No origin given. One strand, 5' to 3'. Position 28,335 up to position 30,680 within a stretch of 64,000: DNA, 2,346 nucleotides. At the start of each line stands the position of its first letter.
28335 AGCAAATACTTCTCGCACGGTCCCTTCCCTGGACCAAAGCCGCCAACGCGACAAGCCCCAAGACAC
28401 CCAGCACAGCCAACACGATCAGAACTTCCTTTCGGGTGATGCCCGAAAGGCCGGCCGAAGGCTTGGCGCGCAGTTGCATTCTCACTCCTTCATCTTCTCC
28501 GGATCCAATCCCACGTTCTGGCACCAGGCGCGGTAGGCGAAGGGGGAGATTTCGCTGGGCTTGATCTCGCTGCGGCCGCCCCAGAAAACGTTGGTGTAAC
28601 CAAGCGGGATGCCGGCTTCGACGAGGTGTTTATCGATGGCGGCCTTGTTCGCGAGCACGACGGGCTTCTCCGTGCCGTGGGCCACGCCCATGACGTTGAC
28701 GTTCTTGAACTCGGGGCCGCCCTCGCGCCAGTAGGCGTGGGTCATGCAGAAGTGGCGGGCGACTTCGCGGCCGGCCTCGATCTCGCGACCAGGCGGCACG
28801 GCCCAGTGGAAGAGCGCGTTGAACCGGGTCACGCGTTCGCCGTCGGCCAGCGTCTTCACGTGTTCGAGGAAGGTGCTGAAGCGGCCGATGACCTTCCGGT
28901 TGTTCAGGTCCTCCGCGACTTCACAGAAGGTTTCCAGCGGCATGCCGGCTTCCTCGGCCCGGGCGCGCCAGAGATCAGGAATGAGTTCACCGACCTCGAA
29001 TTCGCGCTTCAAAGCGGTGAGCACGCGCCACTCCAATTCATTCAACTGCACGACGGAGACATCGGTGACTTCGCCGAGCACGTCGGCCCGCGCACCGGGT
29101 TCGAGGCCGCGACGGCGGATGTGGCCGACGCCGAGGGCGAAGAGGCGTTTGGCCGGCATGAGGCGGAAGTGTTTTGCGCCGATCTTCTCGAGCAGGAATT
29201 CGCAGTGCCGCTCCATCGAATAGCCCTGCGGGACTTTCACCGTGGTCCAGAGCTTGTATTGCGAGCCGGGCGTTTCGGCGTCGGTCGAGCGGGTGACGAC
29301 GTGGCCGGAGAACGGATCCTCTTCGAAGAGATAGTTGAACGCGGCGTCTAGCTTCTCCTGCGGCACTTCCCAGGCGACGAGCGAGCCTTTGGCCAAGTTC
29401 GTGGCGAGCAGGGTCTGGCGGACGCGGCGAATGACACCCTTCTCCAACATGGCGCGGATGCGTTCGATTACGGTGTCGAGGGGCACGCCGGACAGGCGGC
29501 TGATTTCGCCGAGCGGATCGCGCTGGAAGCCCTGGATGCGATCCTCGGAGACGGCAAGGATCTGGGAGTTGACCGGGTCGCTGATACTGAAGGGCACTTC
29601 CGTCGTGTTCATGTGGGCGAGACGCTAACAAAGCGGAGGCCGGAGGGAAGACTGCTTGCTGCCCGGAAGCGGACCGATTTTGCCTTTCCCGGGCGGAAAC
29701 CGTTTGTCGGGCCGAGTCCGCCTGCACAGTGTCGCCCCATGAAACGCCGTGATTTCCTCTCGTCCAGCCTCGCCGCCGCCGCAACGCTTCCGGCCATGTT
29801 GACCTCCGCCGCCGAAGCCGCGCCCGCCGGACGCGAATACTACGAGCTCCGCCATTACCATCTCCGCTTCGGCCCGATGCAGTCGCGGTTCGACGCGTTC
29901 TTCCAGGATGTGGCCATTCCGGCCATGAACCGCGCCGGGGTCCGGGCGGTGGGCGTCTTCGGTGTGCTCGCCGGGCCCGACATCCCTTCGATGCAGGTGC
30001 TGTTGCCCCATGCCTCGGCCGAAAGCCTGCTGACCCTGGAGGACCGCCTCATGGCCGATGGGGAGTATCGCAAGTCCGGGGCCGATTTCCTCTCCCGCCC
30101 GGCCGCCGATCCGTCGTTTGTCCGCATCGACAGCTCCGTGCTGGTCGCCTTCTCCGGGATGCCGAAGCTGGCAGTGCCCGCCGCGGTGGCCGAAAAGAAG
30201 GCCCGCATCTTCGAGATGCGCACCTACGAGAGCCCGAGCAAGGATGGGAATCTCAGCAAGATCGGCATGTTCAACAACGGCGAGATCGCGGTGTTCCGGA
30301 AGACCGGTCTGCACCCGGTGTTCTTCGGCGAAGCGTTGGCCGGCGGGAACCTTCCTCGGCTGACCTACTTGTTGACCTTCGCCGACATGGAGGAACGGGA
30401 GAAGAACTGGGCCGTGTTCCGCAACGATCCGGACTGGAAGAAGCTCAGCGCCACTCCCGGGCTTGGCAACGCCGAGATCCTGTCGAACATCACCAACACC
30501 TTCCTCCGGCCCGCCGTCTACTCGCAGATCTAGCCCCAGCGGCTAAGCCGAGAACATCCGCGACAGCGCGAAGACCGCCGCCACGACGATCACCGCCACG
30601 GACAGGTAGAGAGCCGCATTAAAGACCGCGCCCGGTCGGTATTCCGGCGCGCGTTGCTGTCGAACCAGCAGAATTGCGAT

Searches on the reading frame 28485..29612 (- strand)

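Call 49: search_protein_families(library=pfam, proteins=[window:28485-29612:-], max_evalue=0.0001)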
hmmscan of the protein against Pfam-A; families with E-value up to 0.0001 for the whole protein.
window:28485-29612:- (376 aa): 2 families
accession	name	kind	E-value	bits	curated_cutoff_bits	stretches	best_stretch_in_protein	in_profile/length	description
PF17805.7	AsnC_trans_reg2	-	3.1e-16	59.7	27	1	76-158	7-85/86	AsnC-like ligand binding domain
PF22451.2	NirdL-like_HTH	-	6.9e-05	22.8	27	0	36-62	21-47/47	Siroheme decarboxylase NirDL-like HTH domain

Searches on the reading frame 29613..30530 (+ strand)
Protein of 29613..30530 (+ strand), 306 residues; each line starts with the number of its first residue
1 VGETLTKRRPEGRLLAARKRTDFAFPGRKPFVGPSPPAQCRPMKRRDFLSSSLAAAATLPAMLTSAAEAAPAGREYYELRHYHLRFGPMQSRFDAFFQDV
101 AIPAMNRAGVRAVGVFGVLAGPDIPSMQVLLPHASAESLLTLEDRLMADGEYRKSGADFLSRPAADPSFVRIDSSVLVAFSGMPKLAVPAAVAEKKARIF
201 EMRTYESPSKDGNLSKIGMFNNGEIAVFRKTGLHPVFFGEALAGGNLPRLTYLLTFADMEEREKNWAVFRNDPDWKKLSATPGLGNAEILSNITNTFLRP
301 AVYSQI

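Call 49: search_protein_families(library=pfam, proteins=[window:29613-30530:+], max_evalue=0.0001)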
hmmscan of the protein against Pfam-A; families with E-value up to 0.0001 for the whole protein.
window:29613-30530:+ (306 aa): 1 family
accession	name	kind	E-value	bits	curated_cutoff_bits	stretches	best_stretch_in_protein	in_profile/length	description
PF07978.19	NIPSNAP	-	1.6e-18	67.2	22.3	1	200-305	1-102/102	NIPSNAP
